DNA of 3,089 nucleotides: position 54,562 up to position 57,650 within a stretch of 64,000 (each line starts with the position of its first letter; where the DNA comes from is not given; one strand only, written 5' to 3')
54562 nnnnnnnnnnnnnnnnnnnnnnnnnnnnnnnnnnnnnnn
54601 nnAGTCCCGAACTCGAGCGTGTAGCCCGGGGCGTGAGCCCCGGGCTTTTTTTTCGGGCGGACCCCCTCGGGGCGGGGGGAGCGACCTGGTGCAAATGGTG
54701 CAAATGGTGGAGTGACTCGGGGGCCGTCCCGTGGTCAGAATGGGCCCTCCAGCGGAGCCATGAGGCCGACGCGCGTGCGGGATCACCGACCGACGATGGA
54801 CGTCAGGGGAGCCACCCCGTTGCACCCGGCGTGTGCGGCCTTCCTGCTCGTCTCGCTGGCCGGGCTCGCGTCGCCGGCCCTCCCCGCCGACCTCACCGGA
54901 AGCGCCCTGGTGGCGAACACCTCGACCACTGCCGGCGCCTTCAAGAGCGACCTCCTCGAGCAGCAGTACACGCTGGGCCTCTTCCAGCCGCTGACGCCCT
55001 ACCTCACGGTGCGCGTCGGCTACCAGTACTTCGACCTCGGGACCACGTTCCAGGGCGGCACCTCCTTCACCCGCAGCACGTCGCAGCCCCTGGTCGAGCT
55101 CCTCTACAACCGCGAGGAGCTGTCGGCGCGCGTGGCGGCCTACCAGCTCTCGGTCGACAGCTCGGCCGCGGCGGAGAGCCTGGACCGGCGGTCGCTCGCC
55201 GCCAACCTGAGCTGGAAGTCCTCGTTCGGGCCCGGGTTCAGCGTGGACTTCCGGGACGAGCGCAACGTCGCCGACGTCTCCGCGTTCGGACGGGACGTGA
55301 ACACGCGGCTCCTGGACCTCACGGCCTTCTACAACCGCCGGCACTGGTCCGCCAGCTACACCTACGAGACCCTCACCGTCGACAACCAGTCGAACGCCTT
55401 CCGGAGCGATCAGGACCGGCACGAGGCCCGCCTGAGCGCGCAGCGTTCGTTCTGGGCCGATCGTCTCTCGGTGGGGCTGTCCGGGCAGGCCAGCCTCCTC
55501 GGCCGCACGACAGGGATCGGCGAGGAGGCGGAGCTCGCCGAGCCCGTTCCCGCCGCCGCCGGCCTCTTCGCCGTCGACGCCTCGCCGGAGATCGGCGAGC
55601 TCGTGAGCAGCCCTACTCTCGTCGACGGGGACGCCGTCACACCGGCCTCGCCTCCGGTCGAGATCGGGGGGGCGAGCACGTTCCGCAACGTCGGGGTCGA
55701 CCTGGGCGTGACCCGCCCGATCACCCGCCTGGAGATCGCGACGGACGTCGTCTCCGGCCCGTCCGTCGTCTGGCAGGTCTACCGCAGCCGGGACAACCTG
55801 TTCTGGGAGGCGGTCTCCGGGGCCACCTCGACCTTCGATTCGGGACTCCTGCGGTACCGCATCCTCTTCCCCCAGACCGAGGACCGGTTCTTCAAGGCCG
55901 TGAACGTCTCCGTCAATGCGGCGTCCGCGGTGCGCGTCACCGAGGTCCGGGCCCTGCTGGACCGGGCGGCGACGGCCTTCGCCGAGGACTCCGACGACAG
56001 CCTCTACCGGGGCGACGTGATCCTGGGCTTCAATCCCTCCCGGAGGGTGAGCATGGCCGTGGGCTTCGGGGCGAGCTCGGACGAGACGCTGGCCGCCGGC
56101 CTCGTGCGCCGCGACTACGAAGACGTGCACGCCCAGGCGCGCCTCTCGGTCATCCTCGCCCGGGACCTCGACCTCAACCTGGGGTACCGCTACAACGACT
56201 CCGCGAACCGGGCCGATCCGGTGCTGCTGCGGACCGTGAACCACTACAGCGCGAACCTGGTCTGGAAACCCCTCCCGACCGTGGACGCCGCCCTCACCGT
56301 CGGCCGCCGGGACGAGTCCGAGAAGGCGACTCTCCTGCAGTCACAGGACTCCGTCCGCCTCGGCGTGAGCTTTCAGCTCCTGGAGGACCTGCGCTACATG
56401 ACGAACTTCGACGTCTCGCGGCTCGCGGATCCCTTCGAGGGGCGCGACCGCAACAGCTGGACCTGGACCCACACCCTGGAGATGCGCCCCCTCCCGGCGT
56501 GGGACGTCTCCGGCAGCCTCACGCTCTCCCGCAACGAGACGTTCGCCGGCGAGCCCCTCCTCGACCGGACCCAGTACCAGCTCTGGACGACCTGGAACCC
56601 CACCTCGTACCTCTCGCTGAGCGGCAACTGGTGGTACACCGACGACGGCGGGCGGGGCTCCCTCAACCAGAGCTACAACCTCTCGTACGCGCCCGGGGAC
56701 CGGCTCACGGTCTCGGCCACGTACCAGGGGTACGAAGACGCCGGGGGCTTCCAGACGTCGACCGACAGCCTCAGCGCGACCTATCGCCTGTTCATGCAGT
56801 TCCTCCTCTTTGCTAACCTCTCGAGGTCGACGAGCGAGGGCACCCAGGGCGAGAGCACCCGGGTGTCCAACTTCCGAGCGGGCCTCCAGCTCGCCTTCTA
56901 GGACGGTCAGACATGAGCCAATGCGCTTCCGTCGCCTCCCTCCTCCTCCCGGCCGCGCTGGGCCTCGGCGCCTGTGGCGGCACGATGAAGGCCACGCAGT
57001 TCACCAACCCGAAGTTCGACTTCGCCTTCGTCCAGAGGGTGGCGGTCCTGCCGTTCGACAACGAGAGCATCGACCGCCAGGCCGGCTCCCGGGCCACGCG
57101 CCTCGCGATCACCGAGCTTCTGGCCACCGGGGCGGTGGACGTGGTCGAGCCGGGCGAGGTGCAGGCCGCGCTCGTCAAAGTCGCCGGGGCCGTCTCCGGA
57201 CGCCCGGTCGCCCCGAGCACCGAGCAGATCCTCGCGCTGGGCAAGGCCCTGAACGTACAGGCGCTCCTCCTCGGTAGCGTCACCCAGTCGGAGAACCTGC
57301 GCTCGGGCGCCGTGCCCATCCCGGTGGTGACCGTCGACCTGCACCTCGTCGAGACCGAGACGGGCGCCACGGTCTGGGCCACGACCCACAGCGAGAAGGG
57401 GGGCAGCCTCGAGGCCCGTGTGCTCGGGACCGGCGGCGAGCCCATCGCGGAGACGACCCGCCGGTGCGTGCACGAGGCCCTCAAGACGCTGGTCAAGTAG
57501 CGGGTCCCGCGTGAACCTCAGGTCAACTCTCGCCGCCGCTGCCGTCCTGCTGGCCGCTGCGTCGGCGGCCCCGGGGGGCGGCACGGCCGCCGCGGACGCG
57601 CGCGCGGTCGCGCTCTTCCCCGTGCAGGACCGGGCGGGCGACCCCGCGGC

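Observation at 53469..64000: Complete omcS-plus-companion gene set: candidate nanowire assembly, secretion and charging locus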

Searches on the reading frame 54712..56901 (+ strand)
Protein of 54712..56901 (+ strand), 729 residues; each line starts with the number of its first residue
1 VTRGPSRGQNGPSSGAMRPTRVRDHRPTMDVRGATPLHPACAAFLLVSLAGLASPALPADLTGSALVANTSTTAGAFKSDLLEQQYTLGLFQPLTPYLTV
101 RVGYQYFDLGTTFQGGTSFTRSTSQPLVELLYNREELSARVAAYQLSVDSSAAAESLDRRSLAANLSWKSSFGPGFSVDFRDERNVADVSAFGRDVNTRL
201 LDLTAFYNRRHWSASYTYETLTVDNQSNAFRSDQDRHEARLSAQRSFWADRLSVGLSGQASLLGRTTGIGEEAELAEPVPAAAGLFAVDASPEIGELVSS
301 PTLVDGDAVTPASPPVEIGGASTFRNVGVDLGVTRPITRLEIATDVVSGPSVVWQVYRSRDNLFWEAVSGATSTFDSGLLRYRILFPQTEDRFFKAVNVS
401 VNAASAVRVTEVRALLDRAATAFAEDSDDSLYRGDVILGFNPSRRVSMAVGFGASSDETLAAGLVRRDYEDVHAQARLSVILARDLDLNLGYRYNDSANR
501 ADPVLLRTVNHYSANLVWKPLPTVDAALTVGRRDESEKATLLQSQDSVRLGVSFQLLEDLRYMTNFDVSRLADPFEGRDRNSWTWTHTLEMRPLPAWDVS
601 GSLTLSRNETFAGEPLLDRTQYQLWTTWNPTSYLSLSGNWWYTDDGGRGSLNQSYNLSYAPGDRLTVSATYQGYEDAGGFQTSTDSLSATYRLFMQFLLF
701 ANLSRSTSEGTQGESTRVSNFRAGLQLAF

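Call 8: search_protein_families(library=pfam, proteins=[window:54712-56901:+], max_evalue=0.01)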
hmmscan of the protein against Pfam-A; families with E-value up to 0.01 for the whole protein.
window:54712-56901:+ (729 aa): 0 families

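Call 10: search_protein_families(library=ncbifam, proteins=[window:54712-56901:+], max_evalue=0.01)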
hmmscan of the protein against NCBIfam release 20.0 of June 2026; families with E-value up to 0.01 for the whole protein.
window:54712-56901:+ (729 aa): 1 family
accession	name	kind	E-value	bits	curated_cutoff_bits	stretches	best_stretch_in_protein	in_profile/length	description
NF041027.1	GSU2204_Se_pt_1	equivalog_domain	1.7e-05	23.8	350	1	504-673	375-564/580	GSU2204 family CXXCH-containing (seleno)protein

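Call 35: find_homologous_proteins(query=window:54796-56898:+, max_evalue=0.00001)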
Query window:54796-56898:+ (701 aa): 96 proteins with E <= 0.00001 among 8000 candidates.
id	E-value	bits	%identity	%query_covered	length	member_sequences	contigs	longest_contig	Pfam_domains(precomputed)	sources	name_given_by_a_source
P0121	0.0e+0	1551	100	100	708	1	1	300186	-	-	-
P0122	0.0e+0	1273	82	99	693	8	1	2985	-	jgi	-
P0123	0.0e+0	1238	81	98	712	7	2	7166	-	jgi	-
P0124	0.0e+0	1236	81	96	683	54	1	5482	-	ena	-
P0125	0.0e+0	1218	80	96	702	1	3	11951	PF13609.13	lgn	-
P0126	0.0e+0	1214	79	99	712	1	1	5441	-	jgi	jgi:hypothetical protein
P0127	0.0e+0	1205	79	96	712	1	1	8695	-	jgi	jgi:hypothetical protein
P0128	0.0e+0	1204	78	100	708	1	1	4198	-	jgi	jgi:hypothetical protein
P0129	0.0e+0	1202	78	100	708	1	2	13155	-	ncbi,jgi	jgi:hypothetical protein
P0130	0.0e+0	1196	79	96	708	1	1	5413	-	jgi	jgi:hypothetical protein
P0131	0.0e+0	1173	77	96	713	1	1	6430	-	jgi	jgi:hypothetical protein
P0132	0.0e+0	1161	76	96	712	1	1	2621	-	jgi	jgi:hypothetical protein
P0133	0.0e+0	1080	70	97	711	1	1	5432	-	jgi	jgi:hypothetical protein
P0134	9.2e-282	954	64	96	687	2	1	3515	-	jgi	-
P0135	1.9e-277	940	63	96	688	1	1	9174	-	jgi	jgi:hypothetical protein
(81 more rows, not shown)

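Call 42: predict_structure(alignment_id=A2)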
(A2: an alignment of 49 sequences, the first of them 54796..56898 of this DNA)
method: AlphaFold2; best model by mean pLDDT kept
length: 701 residues; sequences in the alignment: 49
mean_pLDDT: 90.3   pTM: 0.82
mean pLDDT of the five models: 90.3, 88.7, 88.3, 87.7, 86.6
residues with pLDDT >= 90: 483; 70-90: 184; 50-70: 25; < 50: 9
segments of 3 or more residues with pLDDT < 50: 1-9
pLDDT, mean of each block of 10 residues (from residue 1): 44 71 64 95 86 93 93 96 83 92 95 95 77 95 93 88 84 96 96 90 92 96 95 92 81 92 87 91 90 92 94 92 91 91 90 93 95 85 93 68 94 96 94 74 96 97 96 85 98 96 95 93 97 97 86 95 97 96 89 96 97 91 94 95 90 91 94 94 82 95 92
secondary structure, 60 per line:
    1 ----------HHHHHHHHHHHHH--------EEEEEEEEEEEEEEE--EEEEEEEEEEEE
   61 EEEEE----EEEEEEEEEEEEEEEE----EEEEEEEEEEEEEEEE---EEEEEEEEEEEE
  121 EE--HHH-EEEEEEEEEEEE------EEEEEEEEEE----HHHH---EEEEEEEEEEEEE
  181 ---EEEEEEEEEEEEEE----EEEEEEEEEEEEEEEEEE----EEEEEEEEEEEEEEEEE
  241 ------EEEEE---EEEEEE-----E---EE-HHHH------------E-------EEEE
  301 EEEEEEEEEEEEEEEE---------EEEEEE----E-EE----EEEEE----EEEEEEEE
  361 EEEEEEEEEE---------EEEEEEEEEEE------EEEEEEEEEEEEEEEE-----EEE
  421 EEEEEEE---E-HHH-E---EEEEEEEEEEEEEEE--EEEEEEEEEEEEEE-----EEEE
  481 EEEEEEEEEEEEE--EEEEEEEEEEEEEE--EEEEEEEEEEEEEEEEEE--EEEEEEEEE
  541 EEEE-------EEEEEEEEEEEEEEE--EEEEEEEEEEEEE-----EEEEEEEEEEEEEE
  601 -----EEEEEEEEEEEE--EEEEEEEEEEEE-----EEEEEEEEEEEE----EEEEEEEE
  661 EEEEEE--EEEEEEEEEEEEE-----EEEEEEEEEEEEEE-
elements in order (helices of 4 or more, strands of 3 or more residues): H11-23 E32-46 E49-65 E70-85 E90-105 E109-122 E129-140 E147-156 H161-164 E168-180 E184-197 E202-219 E224-240 E247-251 E255-260 H273-276 E297-316 E326-331 E344-348 E353-370 E380-390 E397-412 E418-427 E441-455 E458-471 E477-493 E496-509 E512-529 E532-544 E552-566 E569-581 E587-600 E606-617 E620-631 E637-648 E653-666 E669-681 E687-700

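Call 45: fold_search(model_id=the predicted structure, library=pdb)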
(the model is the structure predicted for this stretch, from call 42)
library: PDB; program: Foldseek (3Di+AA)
matches with E <= 10: 860; with E <= 0.001: 273
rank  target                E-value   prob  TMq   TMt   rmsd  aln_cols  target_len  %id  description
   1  6r2q_B                1.3e-09  1.00  0.37  0.39  17.8       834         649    8  Structure of the Mtr complex (released 2020-04-22)
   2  5odw_B                2.5e-09  1.00  0.29  0.28  17.6       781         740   10  Structure of the FpvAI-pyocin S2 complex (released 2017-11-08)
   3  5odw_A                2.7e-09  1.00  0.28  0.27  17.5       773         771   10  Structure of the FpvAI-pyocin S2 complex (released 2017-11-08)
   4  2o5p_B                4.4e-09  1.00  0.27  0.26  17.6       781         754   10  Crystal structure of the full length ferric pyoverdine outer membrane receptor FpvA of Pseudomonas aeruginosa in its a (released 2007-10-30)
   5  6bpn                  7.9e-09  1.00  0.28  0.29  20.0       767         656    8  The crystal structure of the Ferric-Catecholate import receptor Fiu from E. coli K12: Open form (C2221) (released 2018-11-28)
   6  5nec_B                8.6e-09  1.00  0.26  0.27  17.2       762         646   10  Crystal structure of the siderophore receptor PiuD from Pseudomonas aeruginosa (released 2018-02-07)
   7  5fok_B                1.1e-08  1.00  0.26  0.27  18.6       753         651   10  Crystal structure of the siderophore receptor PiuA from Pseudomonas aeruginosa (released 2016-05-11)
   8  5fok_A                1.5e-08  1.00  0.25  0.26  18.5       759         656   10  Crystal structure of the siderophore receptor PiuA from Pseudomonas aeruginosa (released 2016-05-11)
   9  6e4v                  2.6e-08  1.00  0.27  0.28  22.2       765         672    9  The Crystal Structure of FhuE from E. coli in complex with its substrate Coprogen (released 2019-04-10)
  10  2o5p_A                2.9e-08  1.00  0.28  0.26  17.7       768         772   10  Crystal structure of the full length ferric pyoverdine outer membrane receptor FpvA of Pseudomonas aeruginosa in its a (released 2007-10-30)
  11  2hdf                  3.1e-08  1.00  0.31  0.36  13.3       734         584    8  Crystal structure of the Colicin I receptor Cir from E.coli (released 2007-05-08)
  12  1xkw                  3.6e-08  1.00  0.28  0.29  18.9       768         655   10  Pyochelin outer membrane receptor FptA from Pseudomonas aeruginosa (released 2005-10-04)
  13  3efm                  3.9e-08  1.00  0.24  0.28  16.4       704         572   10  Structure of the alcaligin outer membrane recepteur FauA from Bordetella pertussis (released 2009-03-31)
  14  6r1f                  4.5e-08  1.00  0.28  0.28  17.3       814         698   10  Crystal structure of the ferric enterobactin receptor mutant R480A from Pseudomonas aeruginosa (PfeA) in complex with en (released 2019-04-10)
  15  5fp1                  4.5e-08  1.00  0.25  0.25  17.9       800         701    8  Crystal structure of the siderophore receptor PiuA from Acinetobacter baumannii (released 2016-05-11)
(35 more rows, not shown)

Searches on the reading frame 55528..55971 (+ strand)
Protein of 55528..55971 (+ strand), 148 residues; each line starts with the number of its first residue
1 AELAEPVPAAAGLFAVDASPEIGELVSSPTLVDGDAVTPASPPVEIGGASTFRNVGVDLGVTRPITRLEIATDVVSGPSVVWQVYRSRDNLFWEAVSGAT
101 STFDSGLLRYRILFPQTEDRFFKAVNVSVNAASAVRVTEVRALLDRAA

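Call 60: predict_structure(alignment_id=A3)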
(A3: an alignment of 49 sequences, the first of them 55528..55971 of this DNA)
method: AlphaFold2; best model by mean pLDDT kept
length: 148 residues; sequences in the alignment: 49
mean_pLDDT: 95.9   pTM: 0.90
mean pLDDT of the five models: 95.9, 95.4, 95.0, 95.0, 93.4
residues with pLDDT >= 90: 139; 70-90: 6; 50-70: 3; < 50: 0
segments of 3 or more residues with pLDDT < 50: none
pLDDT, mean of each block of 10 residues (from residue 1): 88 95 97 98 92 96 98 97 98 98 98 98 97 97 90
secondary structure, 60 per line:
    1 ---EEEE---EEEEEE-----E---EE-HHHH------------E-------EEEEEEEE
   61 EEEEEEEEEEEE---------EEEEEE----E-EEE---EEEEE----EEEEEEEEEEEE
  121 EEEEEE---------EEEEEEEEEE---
elements in order: E4-7 E11-16 H29-32 E53-72 E82-87 E94-96 E100-104 E109-126 E136-145

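Call 63: fold_search(model_id=the predicted structure, library=pdb)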
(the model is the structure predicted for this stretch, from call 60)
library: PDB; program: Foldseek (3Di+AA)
matches with E <= 10: 1439; with E <= 0.001: 80
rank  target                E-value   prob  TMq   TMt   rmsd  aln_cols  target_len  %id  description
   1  4a42_B                1.1e-05  1.00  0.56  0.64   5.2       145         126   16  CpGH89CBM32-6 produced by Clostridium perfringens (released 2012-04-04)
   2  2ber                  1.3e-05  1.00  0.61  0.17   7.5       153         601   18  Y370G Active Site Mutant of the Sialidase from Micromonospora viridifaciens in complex with beta-Neu5Ac (sialic acid). (released 2005-04-04)
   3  4a42_A                2.6e-05  1.00  0.55  0.62   5.8       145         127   17  CpGH89CBM32-6 produced by Clostridium perfringens (released 2012-04-04)
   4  1w8o_A                2.6e-05  1.00  0.60  0.17   7.8       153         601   18  Contribution of the Active Site Aspartic Acid to Catalysis in the Bacterial Neuraminidase from Micromonospora viridifa (released 2004-09-29)
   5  4lpl                  2.6e-05  1.00  0.54  0.56   5.9       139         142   17  Structure of CBM32-1 from a family 31 glycoside hydrolase from Clostridium perfringens (released 2014-07-16)
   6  2v72                  3.0e-05  1.00  0.61  0.65   5.4       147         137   13  The structure of the family 32 CBM from C. perfringens NanJ in complex with galactose (released 2007-08-21)
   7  2bzd_A                3.7e-05  1.00  0.58  0.16   8.0       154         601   17  Galactose recognition by the carbohydrate-binding module of a bacterial sialidase. (released 2005-08-19)
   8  7blg                  4.3e-05  1.00  0.65  0.67   5.4       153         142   12  Structure of CBM BT3015C from Bacteroides thetaiotaomicron in complex with galactose (released 2022-03-02)
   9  7d2a_A                4.6e-05  1.00  0.60  0.67   5.4       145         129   18  CBM32 of AlyQ in complex with 4,5-unsaturated mannuronic acid (released 2020-12-30)
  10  7d29                  4.6e-05  1.00  0.62  0.68   5.3       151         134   18  CBM32 of AlyQ (released 2020-12-30)
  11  1wcq_A                4.6e-05  1.00  0.50  0.14   4.1       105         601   21  Mutagenesis of the Nucleophilic Tyrosine in a Bacterial Sialidase to Phenylalanine. (released 2005-10-12)
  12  4zz5_A                5.1e-05  1.00  0.64  0.70   5.2       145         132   17  X-ray crystal structure of chitosan-binding module 2 derived from chitosanase/glucanase from Paenibacillus sp. IK-5 (released 2016-04-13)
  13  2j1a                  5.3e-05  1.00  0.59  0.62   6.6       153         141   18  Structure of CBM32 from Clostridium perfringens beta-N- acetylhexosaminidase GH84C in complex with galactose (released 2006-08-22)
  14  4a41                  5.6e-05  1.00  0.55  0.59   7.6       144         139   14  CpGH89CBM32-5, from Clostridium perfringens, in complex with galactose (released 2012-04-04)
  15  5zu6                  5.9e-05  1.00  0.65  0.64   4.5       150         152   15  A CBM32 derived from alginate lyase B (AlyB-OU02) (released 2018-06-20)
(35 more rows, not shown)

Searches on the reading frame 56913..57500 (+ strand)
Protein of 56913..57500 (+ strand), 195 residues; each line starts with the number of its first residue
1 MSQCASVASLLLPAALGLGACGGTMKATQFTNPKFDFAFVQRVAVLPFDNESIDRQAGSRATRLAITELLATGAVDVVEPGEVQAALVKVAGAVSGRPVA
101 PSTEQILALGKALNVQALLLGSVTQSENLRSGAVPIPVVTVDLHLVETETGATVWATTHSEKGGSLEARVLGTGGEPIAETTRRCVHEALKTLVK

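Call 8: search_protein_families(library=pfam, proteins=[window:56913-57500:+], max_evalue=0.01)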
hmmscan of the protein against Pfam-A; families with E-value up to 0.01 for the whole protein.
window:56913-57500:+ (195 aa): 1 family
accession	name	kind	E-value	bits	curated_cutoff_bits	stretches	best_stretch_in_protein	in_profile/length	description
PF03783.19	CsgG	-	0.00072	19.4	20.8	0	47-127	16-102/210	Curli production assembly/transport component CsgG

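Call 10: search_protein_families(library=ncbifam, proteins=[window:56913-57500:+], max_evalue=0.01)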
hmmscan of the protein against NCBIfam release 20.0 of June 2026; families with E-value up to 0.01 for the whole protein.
window:56913-57500:+ (195 aa): 1 family
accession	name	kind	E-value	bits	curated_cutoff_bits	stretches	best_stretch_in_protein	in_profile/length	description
TIGR02722.1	lp_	equivalog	0.0089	16.1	110.55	0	65-156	94-182/189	penicillin-binding protein activator LpoB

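Call 53: search_protein_families(library=pfam, proteins=[window:56913-57497:+], max_evalue=1)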
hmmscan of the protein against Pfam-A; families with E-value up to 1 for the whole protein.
window:56913-57497:+ (195 aa): 3 families
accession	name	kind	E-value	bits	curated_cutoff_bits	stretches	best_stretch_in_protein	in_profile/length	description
PF03783.19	CsgG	-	0.00072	19.4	20.8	1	47-127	16-102/210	Curli production assembly/transport component CsgG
PF13036.11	LpoB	-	0.012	15.9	22.3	1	59-156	48-142/147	Peptidoglycan-synthase activator LpoB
PF00573.27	Ribosomal_L4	-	0.064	13.3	25.8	1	52-141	84-160/190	Ribosomal protein L4/L1 family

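Call 87: find_related_loci(query=A5, collection=metagenome_contigs, flank=10000)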
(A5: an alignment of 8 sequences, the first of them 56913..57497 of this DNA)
Query A5 (195 aa) in metagenome_contigs; peptide patterns used: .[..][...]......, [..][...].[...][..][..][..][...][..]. (x = any residue, [..] = any of these).
600 stretches matched a pattern (row limit reached: there are more); 101 encode a relative of the query (tblastn E <= 1e-3); the best 80 are kept; 80 distinct loci.
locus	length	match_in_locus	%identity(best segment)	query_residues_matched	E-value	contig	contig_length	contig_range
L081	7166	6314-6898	90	1-195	3e-113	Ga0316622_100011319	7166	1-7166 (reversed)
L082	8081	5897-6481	89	1-195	1e-110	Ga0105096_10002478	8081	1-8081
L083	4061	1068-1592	96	21-195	7e-111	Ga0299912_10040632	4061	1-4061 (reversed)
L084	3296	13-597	86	1-195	9e-111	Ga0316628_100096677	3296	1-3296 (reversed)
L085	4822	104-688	90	1-195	2e-107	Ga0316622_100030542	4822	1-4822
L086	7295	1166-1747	74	1-195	2e-93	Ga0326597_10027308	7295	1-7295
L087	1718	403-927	80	21-195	1e-97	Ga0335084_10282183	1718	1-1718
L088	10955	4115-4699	66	1-195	3e-84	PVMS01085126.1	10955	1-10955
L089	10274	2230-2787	69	10-195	3e-84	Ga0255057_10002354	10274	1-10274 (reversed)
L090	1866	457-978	70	21-194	9e-83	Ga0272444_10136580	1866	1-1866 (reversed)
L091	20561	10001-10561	65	9-195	7e-77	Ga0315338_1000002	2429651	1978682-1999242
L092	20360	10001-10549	63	8-195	2e-74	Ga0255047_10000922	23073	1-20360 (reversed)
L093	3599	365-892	66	21-195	1e-74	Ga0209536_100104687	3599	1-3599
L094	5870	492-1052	62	5-195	1e-72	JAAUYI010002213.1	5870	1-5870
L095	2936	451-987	61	10-195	6e-72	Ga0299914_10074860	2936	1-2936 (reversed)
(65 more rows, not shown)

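Call 95: search_protein_representatives(protein=window:56913-57497:+)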
Query: 195 residues. Proteins with E-value up to 0.001 (for the whole library): 797; up to 1e-10: 233; up to 1e-30: 9. The best 150 are listed.
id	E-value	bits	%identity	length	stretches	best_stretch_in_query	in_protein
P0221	1.7e-74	266.0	67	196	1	10-194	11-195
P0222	3.5e-61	222.7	59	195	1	10-194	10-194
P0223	2.6e-37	145.0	61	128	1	66-194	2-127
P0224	2.7e-37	144.9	47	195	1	8-194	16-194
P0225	2.2e-36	141.9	58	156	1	2-145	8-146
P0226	3.8e-35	137.9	57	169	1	25-166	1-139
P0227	3.5e-34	134.8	45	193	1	17-194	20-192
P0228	2.0e-33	132.3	46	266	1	14-194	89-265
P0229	7.1e-31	124.0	60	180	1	9-133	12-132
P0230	4.2e-30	121.5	62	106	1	94-193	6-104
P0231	6.1e-30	120.9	37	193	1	10-194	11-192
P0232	2.4e-28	115.8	36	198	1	21-193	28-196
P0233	3.3e-28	115.3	63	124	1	12-119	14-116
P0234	7.0e-28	114.2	39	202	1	16-182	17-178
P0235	9.0e-28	113.9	38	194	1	7-195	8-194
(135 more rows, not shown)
